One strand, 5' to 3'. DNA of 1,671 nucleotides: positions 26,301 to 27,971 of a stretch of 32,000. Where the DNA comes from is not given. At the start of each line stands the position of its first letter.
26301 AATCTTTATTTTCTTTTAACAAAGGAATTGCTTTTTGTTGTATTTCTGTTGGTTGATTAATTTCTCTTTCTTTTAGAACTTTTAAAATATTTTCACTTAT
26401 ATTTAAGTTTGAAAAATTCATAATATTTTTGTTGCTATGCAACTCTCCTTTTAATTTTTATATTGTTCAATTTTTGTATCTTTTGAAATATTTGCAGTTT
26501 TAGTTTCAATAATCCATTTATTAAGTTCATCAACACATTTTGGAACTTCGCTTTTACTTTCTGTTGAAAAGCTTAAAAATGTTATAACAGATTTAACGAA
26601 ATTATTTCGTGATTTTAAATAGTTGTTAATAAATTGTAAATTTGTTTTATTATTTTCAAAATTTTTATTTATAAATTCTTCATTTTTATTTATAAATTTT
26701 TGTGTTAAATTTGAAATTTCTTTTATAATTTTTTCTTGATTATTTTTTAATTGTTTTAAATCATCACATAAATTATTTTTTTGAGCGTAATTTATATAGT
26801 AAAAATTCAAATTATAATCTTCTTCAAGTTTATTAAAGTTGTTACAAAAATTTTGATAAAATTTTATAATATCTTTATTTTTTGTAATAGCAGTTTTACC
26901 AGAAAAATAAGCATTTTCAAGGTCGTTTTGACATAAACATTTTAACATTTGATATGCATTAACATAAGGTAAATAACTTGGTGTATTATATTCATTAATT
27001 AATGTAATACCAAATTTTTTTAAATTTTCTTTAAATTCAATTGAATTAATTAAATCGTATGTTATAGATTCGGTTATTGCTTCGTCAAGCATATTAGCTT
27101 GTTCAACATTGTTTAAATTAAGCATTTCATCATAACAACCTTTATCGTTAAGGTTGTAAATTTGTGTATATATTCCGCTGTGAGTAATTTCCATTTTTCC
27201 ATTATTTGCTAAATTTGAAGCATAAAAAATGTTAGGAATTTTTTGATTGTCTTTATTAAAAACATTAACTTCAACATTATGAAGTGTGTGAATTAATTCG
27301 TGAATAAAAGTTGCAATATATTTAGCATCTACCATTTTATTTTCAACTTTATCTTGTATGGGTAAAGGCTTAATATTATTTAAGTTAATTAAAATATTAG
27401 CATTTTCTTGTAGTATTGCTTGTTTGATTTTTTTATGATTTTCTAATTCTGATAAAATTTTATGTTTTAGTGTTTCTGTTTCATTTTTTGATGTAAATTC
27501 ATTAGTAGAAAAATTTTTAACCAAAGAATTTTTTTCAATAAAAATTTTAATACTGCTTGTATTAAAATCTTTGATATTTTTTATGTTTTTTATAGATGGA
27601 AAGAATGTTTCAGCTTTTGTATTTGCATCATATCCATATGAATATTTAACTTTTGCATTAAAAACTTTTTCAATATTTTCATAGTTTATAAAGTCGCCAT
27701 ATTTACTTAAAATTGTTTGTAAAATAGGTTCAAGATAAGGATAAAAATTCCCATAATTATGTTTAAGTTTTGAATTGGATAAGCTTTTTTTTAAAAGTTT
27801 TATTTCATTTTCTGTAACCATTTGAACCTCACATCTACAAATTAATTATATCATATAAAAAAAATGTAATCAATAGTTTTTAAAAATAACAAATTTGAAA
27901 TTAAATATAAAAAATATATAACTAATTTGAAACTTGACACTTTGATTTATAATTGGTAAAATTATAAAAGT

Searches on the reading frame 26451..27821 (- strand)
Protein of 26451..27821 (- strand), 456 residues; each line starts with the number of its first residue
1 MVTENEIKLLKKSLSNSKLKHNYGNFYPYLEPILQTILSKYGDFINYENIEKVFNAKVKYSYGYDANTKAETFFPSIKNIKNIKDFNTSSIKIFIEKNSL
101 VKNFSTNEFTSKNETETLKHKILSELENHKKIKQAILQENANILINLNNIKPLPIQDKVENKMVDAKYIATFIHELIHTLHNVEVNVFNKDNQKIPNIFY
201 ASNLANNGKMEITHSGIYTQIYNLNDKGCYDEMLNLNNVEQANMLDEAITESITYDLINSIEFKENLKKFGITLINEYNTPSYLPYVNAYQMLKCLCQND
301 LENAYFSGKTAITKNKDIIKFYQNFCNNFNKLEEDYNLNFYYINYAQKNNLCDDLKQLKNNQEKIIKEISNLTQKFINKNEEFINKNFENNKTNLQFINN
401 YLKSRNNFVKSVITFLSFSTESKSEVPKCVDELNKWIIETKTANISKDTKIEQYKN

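Call 5: search_protein_families(library=pfam, proteins=[window:26451-27821:-], max_evalue=1)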
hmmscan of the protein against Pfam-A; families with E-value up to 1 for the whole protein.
window:26451-27821:- (456 aa): 1 family
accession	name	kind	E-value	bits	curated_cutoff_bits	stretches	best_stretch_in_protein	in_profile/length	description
PF11068.13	YlqD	-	0.73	10.6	27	0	346-401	27-78/131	YlqD protein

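Call 9: search_protein_families(library=ncbifam, proteins=[window:26451-27821:-], max_evalue=1)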
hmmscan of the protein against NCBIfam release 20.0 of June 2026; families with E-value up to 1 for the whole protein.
window:26451-27821:- (456 aa): 1 family
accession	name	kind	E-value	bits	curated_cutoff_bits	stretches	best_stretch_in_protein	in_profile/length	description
TIGR04357.1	CofD_rel_GAK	hypoth_equivalog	0.038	13.3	340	1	344-433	83-178/368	GAK system CofD-like protein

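Call 10: search_protein_families(library=phrogs, proteins=[window:26451-27821:-], max_evalue=1)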
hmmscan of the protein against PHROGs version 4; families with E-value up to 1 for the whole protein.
window:26451-27821:- (456 aa): 0 families

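Call 11: search_solved_structures(query=window:26451-27821:-, max_evalue=10)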
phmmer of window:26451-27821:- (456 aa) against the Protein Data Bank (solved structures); distinct sequences matched with E-value up to 10: 0.

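Call 12: find_homologous_proteins(query=window:26451-27821:-, max_evalue=0.001)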
Query window:26451-27821:- (456 aa): 1 proteins with E <= 0.001 among 8000 candidates.
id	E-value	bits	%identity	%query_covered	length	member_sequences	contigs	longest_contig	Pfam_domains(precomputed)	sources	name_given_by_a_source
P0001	1.4e-284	961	99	100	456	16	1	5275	-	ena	-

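Call 20: find_homologous_proteins(query=A2, max_evalue=0.01)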
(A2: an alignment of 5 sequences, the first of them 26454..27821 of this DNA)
Query A2 (5 sequences) (456 aa, profile of the alignment): 2 proteins with E <= 0.01 among 8000 candidates.
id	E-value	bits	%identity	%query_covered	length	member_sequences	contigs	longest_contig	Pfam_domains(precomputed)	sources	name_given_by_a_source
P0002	9.1e-159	548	21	34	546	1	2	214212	-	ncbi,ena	-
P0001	4.4e-129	450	99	100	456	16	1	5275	-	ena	-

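Call 30: find_encoding_contigs(protein=P0001, flank=10000, max_places=6)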
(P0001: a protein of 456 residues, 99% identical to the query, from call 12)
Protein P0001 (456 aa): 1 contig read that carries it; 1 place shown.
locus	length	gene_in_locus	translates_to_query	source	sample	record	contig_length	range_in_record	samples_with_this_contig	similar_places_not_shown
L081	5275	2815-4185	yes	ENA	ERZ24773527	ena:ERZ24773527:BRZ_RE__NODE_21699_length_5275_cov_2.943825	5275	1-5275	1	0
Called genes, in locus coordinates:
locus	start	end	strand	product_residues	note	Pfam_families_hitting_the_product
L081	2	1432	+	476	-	?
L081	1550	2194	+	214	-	PF06713:bPH_4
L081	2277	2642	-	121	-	PF05154:TM2 (weak)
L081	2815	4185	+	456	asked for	-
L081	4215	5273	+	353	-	?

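Call 32: search_solved_structures(query=A2, max_evalue=10, show_alignments=2)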
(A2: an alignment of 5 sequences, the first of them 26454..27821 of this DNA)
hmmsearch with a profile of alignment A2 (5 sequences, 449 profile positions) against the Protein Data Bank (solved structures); distinct sequences matched with E-value up to 10: 3.
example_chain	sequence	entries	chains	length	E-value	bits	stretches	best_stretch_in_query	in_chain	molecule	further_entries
1ast_A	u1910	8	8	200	0.34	13.3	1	160-212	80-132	ASTACIN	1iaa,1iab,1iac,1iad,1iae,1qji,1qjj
6saz_A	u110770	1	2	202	0.35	13.3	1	160-212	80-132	Astacin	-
6ht9_A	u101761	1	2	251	0.53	12.7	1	160-212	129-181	Astacin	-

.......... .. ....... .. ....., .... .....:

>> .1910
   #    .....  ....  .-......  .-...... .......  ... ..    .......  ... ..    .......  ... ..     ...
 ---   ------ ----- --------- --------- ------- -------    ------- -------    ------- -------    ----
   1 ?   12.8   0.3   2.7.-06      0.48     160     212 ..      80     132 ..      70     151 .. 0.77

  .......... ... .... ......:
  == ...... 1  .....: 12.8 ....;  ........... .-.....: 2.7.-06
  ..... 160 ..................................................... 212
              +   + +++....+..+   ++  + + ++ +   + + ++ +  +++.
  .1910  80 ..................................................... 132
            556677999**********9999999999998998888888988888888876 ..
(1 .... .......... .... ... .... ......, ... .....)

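Call 33: search_protein_representatives(alignment_id=A3)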
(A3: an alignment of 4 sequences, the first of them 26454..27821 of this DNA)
Query: 4 sequences, 478 profile positions. Proteins with E-value up to 0.001 (for the whole library): 30; up to 1e-10: 22; up to 1e-30: 4. The best 30 are listed.
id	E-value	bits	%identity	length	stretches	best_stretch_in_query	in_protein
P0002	7.8e-170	582.7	-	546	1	1-478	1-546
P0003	5.3e-169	580.0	-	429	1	2-451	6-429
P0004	2.3e-166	571.3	-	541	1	1-472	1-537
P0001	3.2e-164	564.2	-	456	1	2-478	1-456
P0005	1.2e-28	117.1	-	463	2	246-404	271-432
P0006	1.5e-24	103.6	-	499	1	1-467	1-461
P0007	1.3e-23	100.5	-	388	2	172-420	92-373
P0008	6.5e-23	98.2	-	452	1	1-391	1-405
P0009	8.0e-22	94.6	-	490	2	247-397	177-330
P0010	1.1e-18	84.3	-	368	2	172-372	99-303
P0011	7.8e-15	71.6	-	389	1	174-418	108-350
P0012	1.0e-14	71.2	-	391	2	176-374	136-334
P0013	2.4e-14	70.0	-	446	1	1-382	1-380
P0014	3.3e-14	69.5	-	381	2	160-368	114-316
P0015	1.8e-13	67.1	-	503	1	2-471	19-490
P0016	1.8e-12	63.8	-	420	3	248-388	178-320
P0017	3.7e-12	62.8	-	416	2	179-427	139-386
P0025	1.6e-07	47.5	-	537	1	148-351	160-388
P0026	9.6e-07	44.9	-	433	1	156-389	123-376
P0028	5.4e-06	42.4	-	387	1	157-463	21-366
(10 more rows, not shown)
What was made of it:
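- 30 members among 1.84e9 representative proteins (call 33).
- Tried and rejected: The exhaustive HMMER run was what found the family (call 33).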

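Call 37: find_encoding_contigs(protein=P0005, flank=10000, max_places=4)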
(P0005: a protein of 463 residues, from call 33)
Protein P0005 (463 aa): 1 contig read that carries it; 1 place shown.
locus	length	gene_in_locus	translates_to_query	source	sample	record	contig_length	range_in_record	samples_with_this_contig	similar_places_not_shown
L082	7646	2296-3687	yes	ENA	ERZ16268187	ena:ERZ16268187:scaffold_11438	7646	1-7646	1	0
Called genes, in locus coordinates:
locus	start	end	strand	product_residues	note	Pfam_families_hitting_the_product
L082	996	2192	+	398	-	PF02463:SMC_N, PF13175:AAA_15, PF13476:AAA_23 (weak)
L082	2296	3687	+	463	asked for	-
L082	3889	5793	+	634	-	PF02518:HATPase_c, PF00204:DNA_gyraseB, PF01751:Toprim, PF00986:DNA_gyraseB_C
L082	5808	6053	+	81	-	-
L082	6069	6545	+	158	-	-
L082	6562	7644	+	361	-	?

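Call 38: find_encoding_contigs(protein=P0025, flank=10000, max_places=4)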
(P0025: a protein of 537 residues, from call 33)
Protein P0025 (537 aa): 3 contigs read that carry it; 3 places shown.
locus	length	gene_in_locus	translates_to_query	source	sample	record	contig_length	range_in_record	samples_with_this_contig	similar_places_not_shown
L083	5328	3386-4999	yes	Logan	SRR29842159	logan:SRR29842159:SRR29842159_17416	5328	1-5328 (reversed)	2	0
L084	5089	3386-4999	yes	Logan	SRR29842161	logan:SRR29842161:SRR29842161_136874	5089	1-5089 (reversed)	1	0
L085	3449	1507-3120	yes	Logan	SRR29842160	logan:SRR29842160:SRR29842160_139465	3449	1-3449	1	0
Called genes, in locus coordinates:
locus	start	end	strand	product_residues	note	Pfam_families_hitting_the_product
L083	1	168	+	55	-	?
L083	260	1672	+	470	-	-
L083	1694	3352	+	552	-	-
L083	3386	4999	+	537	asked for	-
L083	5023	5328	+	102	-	?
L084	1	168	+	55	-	?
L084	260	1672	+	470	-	-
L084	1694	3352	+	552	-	-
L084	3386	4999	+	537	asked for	-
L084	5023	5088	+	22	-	?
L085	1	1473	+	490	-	?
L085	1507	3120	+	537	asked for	-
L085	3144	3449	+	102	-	?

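Call 39: find_encoding_contigs(protein=P0007, flank=10000, max_places=4)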
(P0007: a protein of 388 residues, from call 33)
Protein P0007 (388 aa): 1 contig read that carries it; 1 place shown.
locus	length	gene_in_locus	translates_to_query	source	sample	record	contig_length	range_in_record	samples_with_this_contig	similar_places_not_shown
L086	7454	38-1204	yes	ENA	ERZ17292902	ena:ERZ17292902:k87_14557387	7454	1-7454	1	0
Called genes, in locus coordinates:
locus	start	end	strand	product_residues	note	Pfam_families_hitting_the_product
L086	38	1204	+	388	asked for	-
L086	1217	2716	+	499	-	-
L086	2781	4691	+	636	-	PF02518:HATPase_c, PF00204:DNA_gyraseB, PF01751:Toprim, PF00986:DNA_gyraseB_C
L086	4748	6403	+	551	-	-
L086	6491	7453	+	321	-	?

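Call 40: find_encoding_contigs(protein=P0017, flank=10000, max_places=4)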
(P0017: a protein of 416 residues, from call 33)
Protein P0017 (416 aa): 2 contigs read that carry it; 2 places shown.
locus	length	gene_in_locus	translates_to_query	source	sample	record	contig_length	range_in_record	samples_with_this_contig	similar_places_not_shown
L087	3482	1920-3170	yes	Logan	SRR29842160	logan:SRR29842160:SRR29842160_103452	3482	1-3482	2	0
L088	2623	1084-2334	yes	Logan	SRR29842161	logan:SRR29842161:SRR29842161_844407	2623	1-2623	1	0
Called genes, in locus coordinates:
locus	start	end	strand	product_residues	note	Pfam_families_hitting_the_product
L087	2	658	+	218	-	?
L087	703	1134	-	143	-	-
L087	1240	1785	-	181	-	-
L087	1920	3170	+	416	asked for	-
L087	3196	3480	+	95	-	?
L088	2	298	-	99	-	?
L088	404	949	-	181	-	-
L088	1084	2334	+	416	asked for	-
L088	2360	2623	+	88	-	?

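Call 44: find_encoding_contigs(protein=P0011, flank=10000, max_places=3)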
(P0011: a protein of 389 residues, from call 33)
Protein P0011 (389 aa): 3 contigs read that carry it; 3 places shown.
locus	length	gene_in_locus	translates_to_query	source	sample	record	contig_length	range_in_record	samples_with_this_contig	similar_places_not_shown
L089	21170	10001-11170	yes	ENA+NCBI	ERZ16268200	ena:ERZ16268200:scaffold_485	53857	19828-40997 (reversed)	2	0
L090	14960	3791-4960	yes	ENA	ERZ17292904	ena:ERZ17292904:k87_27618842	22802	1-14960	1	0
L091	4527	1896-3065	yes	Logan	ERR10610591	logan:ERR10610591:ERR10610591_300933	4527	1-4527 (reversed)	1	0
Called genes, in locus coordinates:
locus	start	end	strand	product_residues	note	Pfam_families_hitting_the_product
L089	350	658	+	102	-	PF01035:DNA_binding_1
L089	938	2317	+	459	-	PF11638:DnaA_N (weak), PF13401:AAA_22 (faint), PF00308:Bac_DnaA, PF00004:AAA, PF08299:Bac_DnaA_C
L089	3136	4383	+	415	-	PF02463:SMC_N, PF13175:AAA_15, PF13476:AAA_23, PF13514:AAA_27 (weak), PF13304:AAA_21 (weak)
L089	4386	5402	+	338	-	-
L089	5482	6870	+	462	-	-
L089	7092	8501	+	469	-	-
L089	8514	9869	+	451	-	-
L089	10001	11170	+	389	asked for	-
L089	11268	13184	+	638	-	PF02518:HATPase_c, PF00204:DNA_gyraseB, PF01751:Toprim, PF00986:DNA_gyraseB_C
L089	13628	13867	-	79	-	PF13443:HTH_26, PF01381:HTH_3 (weak)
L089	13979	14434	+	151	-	-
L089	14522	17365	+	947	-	PF00521:DNA_topoisoIV, PF03989:DNA_gyraseA_C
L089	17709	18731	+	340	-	PF00561:Abhydrolase_1, PF12146:Hydrolase_4, PF12697:Abhydrolase_6, PF00326:Peptidase_S9 (faint)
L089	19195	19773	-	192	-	-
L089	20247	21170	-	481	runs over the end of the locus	PF00749:tRNA-synt_1c, PF19269:Anticodon_2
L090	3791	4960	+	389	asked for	-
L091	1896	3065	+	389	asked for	-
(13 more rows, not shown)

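Call 45: find_encoding_contigs(protein=P0013, flank=10000, max_places=3)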
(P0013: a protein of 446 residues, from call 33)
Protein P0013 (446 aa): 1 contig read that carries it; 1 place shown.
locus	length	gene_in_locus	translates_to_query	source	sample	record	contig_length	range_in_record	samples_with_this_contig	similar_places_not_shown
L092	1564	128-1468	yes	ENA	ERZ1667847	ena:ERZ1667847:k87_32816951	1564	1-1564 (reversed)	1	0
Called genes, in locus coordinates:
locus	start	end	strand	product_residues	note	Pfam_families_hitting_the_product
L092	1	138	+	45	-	?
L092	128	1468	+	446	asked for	-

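Call 46: find_encoding_contigs(protein=P0016, flank=10000, max_places=3)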
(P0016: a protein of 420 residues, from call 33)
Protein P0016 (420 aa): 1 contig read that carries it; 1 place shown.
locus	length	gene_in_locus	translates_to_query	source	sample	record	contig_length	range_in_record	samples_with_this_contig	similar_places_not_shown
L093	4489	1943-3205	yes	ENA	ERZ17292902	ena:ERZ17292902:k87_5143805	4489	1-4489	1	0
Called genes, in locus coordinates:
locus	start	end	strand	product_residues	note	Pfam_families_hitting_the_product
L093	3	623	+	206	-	?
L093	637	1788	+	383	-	-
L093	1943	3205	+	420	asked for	-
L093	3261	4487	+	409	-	?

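Call 47: find_encoding_contigs(protein=P0026, flank=10000, max_places=3)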
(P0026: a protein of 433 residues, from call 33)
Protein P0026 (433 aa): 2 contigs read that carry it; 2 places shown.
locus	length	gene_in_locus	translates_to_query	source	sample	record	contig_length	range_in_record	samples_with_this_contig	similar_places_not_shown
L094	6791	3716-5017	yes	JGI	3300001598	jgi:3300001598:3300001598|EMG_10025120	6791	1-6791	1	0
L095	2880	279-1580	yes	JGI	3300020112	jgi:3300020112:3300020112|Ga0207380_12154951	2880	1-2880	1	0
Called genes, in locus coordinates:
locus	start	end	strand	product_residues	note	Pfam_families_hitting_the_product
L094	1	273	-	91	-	?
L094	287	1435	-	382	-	PF00288:GHMP_kinases_N, PF08544:GHMP_kinases_C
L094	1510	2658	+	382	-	PF06925:MGDG_synth (weak), PF00534:Glycos_transf_1, PF04101:Glyco_tran_28_C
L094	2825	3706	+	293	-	-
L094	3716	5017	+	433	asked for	-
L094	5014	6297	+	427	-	-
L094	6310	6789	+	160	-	?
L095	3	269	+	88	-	?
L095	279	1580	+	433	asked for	-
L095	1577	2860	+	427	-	-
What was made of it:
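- The L094 copies lie beside a GHMP kinase gene and a glycosyltransferase gene (call 47).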

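Call 63: find_related_loci(query=A6, collection=metagenome_contigs, flank=8000)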
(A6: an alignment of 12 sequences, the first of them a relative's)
Query A6 (388 aa) in metagenome_contigs; peptide patterns used: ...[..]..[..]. (x = any residue, [..] = any of these).
89 stretches matched a pattern, but none encodes a relative of the query by tblastn (E <= 1e-3).

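Call 64: find_related_loci(query=A6, collection=viral_contigs, flank=8000)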
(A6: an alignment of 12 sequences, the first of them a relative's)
Query A6 (388 aa) in viral_contigs; peptide patterns used: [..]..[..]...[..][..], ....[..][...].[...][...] (x = any residue, [..] = any of these).
599 stretches matched a pattern, but none encodes a relative of the query by tblastn (E <= 1e-3).
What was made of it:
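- Tried and rejected: JGI metagenomes and IMG/VR, scanned with the core motif, gave no confirmed relatives (calls 63, 64).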

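Call 66: search_dna_similar(query=P0007, collection=plasmids, mode=protein, max_evalue=0.001)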
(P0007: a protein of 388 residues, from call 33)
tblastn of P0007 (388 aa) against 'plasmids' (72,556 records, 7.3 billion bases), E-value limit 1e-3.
No match.

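Call 67: search_dna_similar(query=P0007, collection=phages, mode=protein, max_evalue=0.001)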
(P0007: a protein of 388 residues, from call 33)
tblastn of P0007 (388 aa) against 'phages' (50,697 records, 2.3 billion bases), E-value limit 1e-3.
No match.
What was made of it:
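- No homologue in phage or plasmid collections or in IMG/VR (calls 64, 66, 67).
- Tried and rejected: tblastn against plasmid and phage collections gave no match (calls 66, 67).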

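Call 82: search_protein_families(library=pfam, proteins=[L094:6310-6789:+, L094:2825-3703:+, L086:4748-6400:+, L082:6069-6542:+, L089:13979-14431:+, L087:1240-1782:-], max_evalue=0.01)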
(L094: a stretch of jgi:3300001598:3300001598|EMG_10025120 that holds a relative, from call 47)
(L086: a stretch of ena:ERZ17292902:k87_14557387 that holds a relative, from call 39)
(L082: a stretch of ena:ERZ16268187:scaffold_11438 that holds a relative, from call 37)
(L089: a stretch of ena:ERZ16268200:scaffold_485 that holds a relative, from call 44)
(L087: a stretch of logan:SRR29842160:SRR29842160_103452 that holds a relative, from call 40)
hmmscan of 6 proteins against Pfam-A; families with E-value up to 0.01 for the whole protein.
L094:6310-6789:+ (160 aa): 0 families

L094:2825-3703:+ (293 aa): 0 families

L086:4748-6400:+ (551 aa): 0 families

L082:6069-6542:+ (158 aa): 0 families

L089:13979-14431:+ (151 aa): 0 families

L087:1240-1782:- (180 aa): 1 family
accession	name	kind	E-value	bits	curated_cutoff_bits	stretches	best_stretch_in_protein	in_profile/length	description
PF05812.17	Herpes_BLRF2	-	0.0044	17.6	25.8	1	117-164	39-86/119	Herpesvirus BLRF2 protein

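Call 86: find_encoding_contigs(protein=P0028, flank=10000, max_places=3)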
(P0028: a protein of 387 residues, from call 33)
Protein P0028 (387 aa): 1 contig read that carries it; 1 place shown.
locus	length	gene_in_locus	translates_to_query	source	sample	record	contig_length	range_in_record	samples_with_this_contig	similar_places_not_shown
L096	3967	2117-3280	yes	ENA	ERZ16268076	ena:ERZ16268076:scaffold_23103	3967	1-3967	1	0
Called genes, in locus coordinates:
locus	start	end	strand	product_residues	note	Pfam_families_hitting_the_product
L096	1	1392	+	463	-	?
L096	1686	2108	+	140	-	-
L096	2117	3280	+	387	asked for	-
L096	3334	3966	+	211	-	?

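Call 87: find_encoding_contigs(protein=P0015, flank=10000, max_places=3)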
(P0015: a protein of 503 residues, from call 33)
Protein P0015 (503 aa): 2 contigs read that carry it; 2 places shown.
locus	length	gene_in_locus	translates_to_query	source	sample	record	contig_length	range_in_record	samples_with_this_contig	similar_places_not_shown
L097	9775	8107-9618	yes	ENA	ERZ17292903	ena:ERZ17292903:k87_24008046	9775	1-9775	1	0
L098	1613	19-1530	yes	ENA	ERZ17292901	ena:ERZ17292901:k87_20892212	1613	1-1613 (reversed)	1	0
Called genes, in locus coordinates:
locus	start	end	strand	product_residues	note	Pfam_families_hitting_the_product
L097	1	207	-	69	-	?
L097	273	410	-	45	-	PF00468:Ribosomal_L34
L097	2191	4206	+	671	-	-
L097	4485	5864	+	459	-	PF11638:DnaA_N, PF13401:AAA_22 (faint), PF00308:Bac_DnaA, PF00004:AAA (weak), PF08299:Bac_DnaA_C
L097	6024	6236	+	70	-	-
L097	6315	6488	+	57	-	-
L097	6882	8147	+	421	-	PF02463:SMC_N, PF13175:AAA_15, PF13476:AAA_23, PF13514:AAA_27 (faint), PF13304:AAA_21 (weak)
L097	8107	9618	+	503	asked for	-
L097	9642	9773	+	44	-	?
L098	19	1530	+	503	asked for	-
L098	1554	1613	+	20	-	?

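Call 101: list_cluster_members(proteins=[P0002, P0003, P0004, P0001, P0011])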
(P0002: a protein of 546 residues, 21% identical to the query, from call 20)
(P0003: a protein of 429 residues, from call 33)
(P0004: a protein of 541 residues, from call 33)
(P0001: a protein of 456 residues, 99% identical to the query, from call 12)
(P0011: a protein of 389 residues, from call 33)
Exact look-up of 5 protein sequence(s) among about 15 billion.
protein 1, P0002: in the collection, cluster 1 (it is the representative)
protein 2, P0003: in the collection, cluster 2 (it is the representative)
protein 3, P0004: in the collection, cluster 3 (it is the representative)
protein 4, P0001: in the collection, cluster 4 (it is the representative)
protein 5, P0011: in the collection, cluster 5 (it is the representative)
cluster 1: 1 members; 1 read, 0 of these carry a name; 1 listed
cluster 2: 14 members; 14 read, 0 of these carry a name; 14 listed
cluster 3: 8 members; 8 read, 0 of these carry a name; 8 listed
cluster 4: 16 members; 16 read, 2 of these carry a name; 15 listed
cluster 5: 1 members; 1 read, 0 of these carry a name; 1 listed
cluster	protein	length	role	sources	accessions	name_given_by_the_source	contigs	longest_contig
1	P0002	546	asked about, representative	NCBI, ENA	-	-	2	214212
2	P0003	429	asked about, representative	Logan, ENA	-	-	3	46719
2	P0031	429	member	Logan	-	-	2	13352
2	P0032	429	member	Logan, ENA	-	-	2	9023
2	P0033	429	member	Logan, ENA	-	-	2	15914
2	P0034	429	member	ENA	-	-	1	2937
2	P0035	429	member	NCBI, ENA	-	-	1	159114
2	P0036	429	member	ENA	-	-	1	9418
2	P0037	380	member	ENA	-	-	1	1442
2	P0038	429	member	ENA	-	-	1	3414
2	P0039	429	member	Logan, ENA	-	-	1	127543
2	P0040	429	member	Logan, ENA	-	-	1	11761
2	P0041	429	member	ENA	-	-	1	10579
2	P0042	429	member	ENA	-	-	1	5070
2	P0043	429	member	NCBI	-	-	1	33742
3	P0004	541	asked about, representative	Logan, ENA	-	-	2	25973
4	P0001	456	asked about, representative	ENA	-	-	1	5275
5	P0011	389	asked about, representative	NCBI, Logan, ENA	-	-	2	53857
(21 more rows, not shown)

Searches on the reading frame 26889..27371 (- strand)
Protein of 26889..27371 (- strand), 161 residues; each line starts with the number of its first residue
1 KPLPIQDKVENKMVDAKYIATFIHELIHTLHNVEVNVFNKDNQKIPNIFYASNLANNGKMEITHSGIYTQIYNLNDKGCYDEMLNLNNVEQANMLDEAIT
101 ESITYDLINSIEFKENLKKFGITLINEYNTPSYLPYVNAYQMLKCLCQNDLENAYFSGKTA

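Call 85: search_solved_structures(query=A7, max_evalue=10, show_alignments=5)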
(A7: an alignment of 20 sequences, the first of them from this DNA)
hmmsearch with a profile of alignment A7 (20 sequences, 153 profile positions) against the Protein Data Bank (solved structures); distinct sequences matched with E-value up to 10: 2.
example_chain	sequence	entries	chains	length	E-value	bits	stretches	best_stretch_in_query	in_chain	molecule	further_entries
2l0r_A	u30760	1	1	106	0.071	16.5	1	20-73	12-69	Lethal factor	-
6n4f_B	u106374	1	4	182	0.24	14.8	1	45-99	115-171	Hemagglutinin HA2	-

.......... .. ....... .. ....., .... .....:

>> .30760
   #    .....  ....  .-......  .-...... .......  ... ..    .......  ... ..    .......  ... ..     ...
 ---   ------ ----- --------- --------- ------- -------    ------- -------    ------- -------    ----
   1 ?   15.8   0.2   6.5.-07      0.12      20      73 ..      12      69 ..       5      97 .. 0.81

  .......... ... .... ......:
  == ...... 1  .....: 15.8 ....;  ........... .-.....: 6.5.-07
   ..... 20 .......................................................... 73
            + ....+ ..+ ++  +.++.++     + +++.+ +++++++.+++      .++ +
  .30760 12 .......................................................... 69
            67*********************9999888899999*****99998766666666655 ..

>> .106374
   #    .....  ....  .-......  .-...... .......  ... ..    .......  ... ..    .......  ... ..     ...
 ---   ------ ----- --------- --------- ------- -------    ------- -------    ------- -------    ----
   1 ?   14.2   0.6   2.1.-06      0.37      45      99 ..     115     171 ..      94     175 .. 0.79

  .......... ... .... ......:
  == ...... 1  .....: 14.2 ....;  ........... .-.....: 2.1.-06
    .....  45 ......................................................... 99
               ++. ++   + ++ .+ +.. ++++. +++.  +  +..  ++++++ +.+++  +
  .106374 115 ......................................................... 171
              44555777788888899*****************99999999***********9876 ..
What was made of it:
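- On Gluzincins (clan MA(E)): PDB profile searches gave astacin at E 0.34 and lethal factor at E 0.071 (calls 32, 85).
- The best sub-threshold matches are zincin active-site helices: astacin at E 0.34 (call 32) and anthrax lethal factor at E 0.071 (call 85).
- Closest known: Anthrax lethal factor. Same: Lethal factor is the best PDB profile hit, through its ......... helix (call 85).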
